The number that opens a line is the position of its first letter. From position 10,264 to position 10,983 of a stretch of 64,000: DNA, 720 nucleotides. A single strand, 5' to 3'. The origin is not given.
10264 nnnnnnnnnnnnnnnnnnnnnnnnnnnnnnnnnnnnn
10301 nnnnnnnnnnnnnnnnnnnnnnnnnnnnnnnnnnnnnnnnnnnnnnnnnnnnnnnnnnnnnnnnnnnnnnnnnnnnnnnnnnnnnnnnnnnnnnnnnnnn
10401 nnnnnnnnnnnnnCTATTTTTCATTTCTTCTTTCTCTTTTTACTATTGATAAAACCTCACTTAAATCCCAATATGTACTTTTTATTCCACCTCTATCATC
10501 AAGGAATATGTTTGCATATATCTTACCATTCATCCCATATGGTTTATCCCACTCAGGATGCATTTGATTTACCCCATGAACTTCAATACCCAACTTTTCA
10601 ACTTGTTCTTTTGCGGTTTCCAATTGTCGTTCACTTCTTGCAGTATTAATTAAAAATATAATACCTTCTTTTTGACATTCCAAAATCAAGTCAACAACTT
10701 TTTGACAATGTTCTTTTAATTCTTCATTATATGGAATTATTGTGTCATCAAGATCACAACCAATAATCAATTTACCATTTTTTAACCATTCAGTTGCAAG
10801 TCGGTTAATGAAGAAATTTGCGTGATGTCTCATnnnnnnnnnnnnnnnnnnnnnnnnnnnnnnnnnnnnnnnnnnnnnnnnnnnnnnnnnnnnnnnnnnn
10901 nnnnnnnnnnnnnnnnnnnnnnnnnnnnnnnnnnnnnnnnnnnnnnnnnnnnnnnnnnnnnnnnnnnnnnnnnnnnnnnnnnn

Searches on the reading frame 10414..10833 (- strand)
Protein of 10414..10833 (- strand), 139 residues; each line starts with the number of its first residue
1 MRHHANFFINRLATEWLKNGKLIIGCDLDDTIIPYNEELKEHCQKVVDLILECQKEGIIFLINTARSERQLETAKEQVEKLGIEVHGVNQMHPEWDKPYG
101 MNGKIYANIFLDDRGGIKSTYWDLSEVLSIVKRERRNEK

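Call 8: search_protein_families(library=pfam, proteins=[window:10414-10833:-], max_evalue=0.01)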
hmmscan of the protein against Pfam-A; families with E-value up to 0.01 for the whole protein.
window:10414-10833:- (139 aa): 1 family
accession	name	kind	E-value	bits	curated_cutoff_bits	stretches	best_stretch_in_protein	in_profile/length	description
PF08282.18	Hydrolase_3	-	2.4e-05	24.6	20.9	1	26-79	3-53/255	haloacid dehalogenase-like hydrolase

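Call 9: search_protein_families(library=phrogs, proteins=[window:10414-10833:-], max_evalue=0.001)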
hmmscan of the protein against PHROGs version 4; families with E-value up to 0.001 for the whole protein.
window:10414-10833:- (139 aa): 2 families
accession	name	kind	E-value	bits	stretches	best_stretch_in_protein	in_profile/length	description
phrog_1238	-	moron, auxiliary metabolic gene and host takeover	4.6e-22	79.3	1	9-137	10-138/155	phosphoheptose isomerase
phrog_24386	-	unknown function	9.6e-06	25.9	1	23-116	5-100/339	-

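Call 54: search_solved_structures(query=window:10414-10833:-, max_evalue=1, show_alignments=1)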
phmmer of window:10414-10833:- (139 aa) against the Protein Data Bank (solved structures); distinct sequences matched with E-value up to 1: 4.
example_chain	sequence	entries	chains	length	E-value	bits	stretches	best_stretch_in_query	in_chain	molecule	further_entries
2obb_A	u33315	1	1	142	6.6e-05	26.4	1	22-118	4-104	Hypothetical protein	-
2lr0_A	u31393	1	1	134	0.2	15.1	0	44-89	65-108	P-loop ntpase fold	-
2lci_A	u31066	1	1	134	0.36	14.3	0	46-89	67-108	Protein OR36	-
2mr5_A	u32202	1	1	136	0.79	13.1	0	45-87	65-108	De novo designed Protein OR457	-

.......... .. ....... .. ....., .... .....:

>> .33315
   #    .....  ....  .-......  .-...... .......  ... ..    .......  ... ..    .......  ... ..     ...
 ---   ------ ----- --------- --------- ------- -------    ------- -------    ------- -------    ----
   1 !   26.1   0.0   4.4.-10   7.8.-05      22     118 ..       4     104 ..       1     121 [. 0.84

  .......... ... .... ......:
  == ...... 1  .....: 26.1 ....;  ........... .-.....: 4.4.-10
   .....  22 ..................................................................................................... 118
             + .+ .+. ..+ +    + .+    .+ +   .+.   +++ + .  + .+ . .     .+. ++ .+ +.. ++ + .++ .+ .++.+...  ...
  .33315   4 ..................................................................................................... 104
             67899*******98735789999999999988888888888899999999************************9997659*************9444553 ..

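Call 95: search_protein_families(library=ncbifam, proteins=[window:10414-10833:-], max_evalue=0.01)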
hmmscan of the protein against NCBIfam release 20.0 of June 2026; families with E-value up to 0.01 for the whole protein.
window:10414-10833:- (139 aa): 3 families
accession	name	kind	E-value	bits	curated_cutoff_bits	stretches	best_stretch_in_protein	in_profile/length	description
NF046079.1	HAD_phos_BT0820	equivalog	5.9e-08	33.1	165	1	23-132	2-111/137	BT0820 family HAD-type phosphatase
TIGR00099.1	Cof-subfamily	subfamily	0.00028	20.6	137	1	23-79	1-54/256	Cof-type HAD-IIB family hydrolase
NF045966.1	YcsE_rel_Pase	equivalog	0.0059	16.1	220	1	23-78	4-57/265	YcsE-related riboflavin metabolism phosphatase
